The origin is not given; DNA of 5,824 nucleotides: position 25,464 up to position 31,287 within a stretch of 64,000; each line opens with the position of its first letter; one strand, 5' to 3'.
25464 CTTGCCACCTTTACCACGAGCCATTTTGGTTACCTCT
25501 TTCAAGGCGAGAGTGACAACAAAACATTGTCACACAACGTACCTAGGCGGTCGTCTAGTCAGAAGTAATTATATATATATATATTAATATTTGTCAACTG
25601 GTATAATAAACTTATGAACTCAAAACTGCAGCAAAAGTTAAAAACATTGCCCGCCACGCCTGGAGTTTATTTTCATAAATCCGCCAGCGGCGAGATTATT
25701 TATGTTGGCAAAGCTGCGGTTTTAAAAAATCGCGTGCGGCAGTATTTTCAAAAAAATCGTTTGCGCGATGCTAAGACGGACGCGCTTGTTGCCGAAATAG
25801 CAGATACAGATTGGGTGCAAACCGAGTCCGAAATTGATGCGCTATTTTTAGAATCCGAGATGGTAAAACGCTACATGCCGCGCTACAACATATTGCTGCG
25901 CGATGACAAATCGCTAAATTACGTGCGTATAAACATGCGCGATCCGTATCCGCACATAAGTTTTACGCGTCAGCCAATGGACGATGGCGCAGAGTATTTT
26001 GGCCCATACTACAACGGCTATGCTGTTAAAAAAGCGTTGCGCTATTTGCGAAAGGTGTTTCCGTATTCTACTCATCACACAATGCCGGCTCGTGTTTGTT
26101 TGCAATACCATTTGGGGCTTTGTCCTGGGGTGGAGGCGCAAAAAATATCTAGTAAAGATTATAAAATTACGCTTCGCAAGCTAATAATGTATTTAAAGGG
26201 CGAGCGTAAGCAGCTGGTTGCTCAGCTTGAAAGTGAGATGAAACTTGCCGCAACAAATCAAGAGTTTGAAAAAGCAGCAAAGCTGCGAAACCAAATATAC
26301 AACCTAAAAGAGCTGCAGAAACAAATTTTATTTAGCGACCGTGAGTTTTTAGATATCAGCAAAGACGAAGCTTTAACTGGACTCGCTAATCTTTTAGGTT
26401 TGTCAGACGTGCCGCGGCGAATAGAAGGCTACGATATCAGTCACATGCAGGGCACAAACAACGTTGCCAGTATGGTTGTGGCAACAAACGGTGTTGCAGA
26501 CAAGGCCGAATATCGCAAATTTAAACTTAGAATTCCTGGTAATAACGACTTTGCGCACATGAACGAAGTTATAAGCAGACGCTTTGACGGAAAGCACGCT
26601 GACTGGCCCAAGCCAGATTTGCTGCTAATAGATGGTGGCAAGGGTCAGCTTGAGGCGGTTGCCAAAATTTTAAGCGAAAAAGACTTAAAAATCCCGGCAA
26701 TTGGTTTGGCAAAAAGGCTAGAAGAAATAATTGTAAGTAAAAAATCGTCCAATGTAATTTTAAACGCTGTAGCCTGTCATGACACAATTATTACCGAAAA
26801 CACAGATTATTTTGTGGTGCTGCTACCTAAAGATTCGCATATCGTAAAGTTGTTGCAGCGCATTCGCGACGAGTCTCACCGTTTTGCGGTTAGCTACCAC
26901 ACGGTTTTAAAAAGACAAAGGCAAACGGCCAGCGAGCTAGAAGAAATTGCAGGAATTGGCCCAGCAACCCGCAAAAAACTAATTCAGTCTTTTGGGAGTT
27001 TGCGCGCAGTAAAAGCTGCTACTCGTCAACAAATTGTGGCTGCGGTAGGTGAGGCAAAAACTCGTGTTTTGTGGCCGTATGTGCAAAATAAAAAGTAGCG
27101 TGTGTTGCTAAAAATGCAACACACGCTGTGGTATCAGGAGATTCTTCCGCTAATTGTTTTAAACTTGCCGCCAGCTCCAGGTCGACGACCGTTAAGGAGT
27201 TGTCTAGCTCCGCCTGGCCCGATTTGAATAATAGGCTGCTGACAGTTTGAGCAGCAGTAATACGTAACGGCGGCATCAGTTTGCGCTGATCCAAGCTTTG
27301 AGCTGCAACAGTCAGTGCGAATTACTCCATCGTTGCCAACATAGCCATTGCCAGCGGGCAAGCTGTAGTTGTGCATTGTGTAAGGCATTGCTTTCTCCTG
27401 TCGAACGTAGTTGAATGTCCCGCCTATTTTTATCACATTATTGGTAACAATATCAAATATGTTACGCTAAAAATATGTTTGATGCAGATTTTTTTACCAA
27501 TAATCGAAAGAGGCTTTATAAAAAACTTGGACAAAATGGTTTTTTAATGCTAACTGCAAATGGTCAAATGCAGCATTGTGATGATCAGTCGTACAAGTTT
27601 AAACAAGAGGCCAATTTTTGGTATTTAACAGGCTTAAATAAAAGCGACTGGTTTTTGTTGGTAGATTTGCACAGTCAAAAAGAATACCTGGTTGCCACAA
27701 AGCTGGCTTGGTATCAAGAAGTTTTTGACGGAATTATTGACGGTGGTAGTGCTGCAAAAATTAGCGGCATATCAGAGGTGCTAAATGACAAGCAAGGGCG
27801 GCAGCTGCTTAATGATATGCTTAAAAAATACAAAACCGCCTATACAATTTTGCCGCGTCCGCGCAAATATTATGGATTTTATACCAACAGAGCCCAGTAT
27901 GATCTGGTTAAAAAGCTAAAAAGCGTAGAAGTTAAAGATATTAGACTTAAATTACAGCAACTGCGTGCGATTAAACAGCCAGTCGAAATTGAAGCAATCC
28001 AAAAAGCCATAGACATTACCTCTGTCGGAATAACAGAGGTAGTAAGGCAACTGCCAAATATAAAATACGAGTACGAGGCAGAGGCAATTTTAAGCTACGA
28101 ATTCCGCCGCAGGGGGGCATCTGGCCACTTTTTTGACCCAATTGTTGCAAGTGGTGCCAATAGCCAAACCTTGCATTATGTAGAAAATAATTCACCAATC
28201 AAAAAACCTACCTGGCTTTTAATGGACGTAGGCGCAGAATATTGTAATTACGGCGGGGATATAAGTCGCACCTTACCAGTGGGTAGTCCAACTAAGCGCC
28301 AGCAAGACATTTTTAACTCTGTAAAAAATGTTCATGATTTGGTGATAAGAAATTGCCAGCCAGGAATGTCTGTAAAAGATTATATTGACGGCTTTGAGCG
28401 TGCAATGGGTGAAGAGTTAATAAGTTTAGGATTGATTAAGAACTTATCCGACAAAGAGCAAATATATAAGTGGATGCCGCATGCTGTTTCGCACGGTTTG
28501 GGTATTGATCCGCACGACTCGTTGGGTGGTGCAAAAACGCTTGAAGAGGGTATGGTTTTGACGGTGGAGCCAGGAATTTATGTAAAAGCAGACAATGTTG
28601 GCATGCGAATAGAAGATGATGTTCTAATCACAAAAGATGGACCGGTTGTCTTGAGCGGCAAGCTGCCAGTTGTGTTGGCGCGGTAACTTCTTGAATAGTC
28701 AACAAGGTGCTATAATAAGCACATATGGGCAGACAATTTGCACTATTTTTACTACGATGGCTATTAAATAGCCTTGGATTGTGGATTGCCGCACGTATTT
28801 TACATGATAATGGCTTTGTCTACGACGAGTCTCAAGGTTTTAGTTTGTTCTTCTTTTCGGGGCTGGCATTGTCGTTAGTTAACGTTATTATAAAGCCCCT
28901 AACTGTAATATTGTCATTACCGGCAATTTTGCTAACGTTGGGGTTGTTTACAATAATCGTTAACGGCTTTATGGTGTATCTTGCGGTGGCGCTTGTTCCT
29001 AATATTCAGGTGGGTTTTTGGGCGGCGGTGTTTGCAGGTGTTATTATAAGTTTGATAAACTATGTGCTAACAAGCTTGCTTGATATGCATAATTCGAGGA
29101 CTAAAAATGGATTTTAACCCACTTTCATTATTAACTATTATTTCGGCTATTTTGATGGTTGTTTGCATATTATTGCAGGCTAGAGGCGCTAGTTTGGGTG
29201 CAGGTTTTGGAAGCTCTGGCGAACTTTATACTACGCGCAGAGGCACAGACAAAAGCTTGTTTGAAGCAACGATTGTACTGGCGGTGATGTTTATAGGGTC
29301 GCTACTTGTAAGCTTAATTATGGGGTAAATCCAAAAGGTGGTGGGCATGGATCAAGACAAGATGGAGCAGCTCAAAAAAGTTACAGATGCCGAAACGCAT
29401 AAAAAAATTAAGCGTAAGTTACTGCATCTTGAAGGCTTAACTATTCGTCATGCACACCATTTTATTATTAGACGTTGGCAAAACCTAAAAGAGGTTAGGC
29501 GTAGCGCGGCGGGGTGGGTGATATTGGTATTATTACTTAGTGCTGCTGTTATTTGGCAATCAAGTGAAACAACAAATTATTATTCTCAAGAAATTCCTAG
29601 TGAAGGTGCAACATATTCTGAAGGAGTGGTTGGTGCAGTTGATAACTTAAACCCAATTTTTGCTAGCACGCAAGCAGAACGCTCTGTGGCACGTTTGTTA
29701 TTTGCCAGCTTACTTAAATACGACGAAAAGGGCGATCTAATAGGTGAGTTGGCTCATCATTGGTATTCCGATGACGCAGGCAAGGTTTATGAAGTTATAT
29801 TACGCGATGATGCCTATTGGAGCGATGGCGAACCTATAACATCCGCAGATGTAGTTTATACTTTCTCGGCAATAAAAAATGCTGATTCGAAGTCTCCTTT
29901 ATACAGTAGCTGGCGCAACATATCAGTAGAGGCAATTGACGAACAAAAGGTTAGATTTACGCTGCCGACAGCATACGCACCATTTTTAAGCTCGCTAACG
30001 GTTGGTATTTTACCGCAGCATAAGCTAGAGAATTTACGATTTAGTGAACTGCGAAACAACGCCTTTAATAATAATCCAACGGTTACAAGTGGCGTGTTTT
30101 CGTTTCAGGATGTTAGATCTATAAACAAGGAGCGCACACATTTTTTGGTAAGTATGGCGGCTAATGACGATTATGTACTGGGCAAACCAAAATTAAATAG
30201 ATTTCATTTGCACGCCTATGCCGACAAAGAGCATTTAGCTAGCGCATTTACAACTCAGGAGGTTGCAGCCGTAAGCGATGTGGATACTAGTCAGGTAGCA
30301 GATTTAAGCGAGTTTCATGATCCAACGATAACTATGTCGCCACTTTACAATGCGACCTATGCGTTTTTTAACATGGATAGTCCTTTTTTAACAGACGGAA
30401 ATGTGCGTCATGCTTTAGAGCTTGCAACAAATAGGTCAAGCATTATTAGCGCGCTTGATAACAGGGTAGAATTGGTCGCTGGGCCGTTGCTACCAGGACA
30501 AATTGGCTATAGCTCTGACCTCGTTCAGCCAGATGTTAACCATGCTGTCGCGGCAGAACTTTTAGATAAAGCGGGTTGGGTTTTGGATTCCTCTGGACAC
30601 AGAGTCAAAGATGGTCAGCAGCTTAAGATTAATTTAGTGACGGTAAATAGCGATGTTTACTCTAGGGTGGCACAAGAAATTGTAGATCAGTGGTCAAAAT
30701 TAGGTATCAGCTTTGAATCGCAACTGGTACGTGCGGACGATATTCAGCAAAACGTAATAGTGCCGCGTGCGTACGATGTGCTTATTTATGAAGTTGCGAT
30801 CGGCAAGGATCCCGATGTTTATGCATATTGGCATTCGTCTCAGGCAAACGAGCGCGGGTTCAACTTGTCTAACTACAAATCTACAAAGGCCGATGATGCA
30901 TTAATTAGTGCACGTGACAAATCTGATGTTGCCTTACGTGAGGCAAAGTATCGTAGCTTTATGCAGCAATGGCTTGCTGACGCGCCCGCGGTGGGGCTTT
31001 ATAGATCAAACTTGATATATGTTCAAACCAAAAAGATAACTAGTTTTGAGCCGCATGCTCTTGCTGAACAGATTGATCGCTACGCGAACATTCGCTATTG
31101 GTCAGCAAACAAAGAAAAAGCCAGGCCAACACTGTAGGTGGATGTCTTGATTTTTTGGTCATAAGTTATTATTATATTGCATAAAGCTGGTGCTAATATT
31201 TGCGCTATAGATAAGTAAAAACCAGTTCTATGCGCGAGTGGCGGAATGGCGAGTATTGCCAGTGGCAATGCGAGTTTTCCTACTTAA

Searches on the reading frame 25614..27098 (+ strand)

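Call 13: search_protein_families(library=pfam, proteins=[window:25614-27098:+], max_evalue=0.0001)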
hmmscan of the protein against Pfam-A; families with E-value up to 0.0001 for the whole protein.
window:25614-27098:+ (494 aa): 3 families
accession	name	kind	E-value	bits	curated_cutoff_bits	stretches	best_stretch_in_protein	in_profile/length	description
PF08459.17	UvrC_RNaseH_dom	-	9.1e-48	162.5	22.3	1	259-426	2-159/159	UvrC RNAse H endonuclease domain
PF02151.25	UVR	-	7.9e-09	35.4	21.5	1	199-233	1-35/36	UvrB/uvrC motif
PF01541.30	GIY-YIG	-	4e-05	24.3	22.6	0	17-90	3-76/78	GIY-YIG catalytic domain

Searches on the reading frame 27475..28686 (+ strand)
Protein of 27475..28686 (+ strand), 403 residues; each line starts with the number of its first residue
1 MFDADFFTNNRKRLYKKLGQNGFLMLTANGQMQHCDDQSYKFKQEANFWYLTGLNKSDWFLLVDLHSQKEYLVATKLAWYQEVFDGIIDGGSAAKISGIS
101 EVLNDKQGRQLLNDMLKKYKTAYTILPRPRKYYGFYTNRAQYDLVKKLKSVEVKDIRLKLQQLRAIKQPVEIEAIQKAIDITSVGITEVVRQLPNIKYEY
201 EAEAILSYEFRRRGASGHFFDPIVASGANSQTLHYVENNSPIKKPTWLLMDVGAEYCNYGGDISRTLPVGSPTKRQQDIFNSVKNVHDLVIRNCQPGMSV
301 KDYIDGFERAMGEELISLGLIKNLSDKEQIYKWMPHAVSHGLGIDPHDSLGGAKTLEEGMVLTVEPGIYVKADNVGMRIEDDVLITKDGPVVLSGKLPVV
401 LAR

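Call 13: search_protein_families(library=pfam, proteins=[window:27475-28686:+], max_evalue=0.0001)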
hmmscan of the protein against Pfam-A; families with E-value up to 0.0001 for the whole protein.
window:27475-28686:+ (403 aa): 2 families
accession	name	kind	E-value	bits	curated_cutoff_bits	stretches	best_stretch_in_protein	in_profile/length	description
PF00557.29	Peptidase_M24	-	1.3e-47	162.7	23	1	173-387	1-208/208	Metallopeptidase family M24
PF05195.22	AMP_N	-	4.6e-19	68.8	24.6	1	7-121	1-119/121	Aminopeptidase P, N-terminal domain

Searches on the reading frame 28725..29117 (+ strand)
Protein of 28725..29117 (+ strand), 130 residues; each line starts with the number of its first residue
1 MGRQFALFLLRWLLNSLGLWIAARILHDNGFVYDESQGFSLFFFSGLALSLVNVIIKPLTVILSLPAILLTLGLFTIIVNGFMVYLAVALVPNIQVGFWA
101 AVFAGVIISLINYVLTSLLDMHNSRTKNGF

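Call 13: search_protein_families(library=pfam, proteins=[window:28725-29117:+], max_evalue=0.0001)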
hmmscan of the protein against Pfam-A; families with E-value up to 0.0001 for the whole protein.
window:28725-29117:+ (130 aa): 1 family
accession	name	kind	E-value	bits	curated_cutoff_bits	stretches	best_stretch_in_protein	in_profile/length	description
PF04020.18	Phage_holin_4_2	-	2.9e-22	79.7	28.8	1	8-114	3-105/105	Mycobacterial 4 TMS phage holin, superfamily IV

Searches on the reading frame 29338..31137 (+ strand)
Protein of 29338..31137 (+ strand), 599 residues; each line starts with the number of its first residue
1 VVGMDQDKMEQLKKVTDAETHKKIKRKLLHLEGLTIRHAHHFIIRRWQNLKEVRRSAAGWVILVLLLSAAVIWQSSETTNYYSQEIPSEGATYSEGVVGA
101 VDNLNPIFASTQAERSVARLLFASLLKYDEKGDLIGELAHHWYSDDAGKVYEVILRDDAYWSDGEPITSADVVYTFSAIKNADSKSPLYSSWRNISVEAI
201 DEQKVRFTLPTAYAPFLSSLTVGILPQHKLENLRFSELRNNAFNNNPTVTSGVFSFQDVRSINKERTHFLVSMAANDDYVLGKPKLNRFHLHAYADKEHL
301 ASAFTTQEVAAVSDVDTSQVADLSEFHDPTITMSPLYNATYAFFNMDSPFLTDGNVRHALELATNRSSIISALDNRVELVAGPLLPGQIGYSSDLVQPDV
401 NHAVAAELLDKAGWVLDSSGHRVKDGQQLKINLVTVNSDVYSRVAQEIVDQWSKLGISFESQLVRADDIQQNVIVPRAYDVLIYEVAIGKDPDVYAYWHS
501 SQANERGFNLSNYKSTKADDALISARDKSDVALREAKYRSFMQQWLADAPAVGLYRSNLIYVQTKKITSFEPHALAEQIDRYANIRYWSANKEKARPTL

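Call 13: search_protein_families(library=pfam, proteins=[window:29338-31137:+], max_evalue=0.0001)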
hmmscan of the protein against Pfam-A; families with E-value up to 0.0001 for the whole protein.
window:29338-31137:+ (599 aa): 1 family
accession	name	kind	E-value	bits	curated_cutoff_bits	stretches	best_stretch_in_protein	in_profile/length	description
PF00496.27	SBP_bac_5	-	2.1e-58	198.7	32.4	1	134-502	2-363/368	Bacterial extracellular solute-binding proteins, family 5 Middle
